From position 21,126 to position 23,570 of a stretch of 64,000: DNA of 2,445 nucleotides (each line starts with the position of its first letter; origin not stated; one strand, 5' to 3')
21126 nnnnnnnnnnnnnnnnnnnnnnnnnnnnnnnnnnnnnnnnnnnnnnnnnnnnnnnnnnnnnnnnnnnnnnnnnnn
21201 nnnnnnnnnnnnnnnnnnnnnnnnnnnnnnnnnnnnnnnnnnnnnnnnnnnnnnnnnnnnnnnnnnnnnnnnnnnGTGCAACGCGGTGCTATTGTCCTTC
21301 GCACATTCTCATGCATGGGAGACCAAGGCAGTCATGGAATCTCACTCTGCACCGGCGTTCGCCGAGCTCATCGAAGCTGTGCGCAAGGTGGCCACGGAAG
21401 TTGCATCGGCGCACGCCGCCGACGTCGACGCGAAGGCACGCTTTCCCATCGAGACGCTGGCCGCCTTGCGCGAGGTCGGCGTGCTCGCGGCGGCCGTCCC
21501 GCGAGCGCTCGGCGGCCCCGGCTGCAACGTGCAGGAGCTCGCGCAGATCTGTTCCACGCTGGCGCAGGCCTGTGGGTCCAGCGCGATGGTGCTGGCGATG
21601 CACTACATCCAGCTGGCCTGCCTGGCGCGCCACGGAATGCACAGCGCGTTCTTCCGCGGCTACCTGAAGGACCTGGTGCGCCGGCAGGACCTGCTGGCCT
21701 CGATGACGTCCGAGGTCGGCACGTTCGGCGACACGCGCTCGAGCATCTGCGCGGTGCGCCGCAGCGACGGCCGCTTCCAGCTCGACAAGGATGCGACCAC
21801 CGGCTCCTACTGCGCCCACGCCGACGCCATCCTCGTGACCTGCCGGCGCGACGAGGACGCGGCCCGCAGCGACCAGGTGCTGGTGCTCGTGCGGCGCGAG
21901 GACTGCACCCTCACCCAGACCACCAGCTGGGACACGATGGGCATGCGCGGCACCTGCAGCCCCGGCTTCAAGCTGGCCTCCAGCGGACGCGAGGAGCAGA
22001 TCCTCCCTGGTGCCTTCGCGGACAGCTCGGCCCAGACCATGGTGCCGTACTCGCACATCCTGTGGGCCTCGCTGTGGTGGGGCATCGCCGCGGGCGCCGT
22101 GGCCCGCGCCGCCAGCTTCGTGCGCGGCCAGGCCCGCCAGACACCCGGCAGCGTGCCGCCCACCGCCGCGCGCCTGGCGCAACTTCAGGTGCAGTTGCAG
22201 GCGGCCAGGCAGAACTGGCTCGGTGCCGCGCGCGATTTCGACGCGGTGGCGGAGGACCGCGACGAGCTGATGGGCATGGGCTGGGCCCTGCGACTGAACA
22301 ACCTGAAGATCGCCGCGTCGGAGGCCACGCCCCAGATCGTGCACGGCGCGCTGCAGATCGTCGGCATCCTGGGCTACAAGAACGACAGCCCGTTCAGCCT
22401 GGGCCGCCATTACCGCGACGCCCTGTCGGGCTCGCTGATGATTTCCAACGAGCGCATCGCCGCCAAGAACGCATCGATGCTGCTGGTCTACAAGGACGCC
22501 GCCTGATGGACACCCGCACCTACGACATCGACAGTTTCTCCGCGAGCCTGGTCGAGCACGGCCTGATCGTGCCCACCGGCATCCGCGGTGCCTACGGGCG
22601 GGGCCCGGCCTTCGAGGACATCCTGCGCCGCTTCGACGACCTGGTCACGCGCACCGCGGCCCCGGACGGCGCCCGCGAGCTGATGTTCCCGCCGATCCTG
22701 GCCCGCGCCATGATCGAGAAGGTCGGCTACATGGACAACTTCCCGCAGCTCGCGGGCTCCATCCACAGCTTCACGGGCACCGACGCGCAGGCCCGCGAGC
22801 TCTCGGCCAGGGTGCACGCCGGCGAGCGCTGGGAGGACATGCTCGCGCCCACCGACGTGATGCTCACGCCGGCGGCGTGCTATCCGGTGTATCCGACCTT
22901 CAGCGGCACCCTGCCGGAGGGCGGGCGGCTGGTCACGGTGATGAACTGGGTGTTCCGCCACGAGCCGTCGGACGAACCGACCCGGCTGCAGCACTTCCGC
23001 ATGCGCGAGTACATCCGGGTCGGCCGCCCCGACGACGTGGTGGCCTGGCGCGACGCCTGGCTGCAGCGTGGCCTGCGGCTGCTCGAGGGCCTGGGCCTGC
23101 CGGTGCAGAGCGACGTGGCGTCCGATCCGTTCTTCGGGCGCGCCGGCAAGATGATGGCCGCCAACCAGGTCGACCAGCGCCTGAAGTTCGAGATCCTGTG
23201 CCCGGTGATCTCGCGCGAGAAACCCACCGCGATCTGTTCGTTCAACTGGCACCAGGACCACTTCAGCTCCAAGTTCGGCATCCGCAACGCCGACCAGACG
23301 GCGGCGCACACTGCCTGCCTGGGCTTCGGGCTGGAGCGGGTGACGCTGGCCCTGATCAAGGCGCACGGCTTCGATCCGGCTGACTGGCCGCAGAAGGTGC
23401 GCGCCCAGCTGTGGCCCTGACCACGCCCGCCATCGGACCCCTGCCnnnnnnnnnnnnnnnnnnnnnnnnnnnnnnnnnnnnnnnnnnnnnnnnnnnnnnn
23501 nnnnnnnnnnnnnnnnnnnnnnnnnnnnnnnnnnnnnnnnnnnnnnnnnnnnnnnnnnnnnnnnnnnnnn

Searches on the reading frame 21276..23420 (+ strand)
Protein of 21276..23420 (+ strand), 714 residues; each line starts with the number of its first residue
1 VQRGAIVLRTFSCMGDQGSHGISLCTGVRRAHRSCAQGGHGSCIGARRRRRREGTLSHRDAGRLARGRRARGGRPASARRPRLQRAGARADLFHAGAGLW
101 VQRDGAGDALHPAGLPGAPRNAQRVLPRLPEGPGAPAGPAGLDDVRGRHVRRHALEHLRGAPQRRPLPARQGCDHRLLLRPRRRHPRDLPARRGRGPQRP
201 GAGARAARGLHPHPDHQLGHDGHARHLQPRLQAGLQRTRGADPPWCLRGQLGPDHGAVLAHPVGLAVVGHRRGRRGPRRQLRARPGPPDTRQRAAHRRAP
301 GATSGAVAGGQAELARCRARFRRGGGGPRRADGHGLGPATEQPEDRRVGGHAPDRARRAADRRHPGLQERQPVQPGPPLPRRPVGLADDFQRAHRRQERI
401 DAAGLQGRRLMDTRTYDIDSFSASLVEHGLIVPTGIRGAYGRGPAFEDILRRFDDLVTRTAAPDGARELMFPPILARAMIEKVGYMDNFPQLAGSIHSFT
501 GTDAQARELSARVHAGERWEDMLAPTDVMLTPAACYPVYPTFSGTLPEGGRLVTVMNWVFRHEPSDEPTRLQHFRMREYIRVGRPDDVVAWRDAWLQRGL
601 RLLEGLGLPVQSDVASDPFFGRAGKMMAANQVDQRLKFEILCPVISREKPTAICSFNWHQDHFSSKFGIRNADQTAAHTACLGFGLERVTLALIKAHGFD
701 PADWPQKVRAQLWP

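Call 8: search_protein_families(library=pfam, proteins=[window:21276-23420:+], max_evalue=0.001)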
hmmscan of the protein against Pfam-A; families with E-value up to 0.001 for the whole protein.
window:21276-23420:+ (714 aa): 1 family
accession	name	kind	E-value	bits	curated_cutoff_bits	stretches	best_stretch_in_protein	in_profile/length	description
PF00587.30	tRNA-synt_2b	-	0.00056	20.5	29.3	1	556-695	42-177/179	tRNA synthetase class II core domain (G, H, P, S and T)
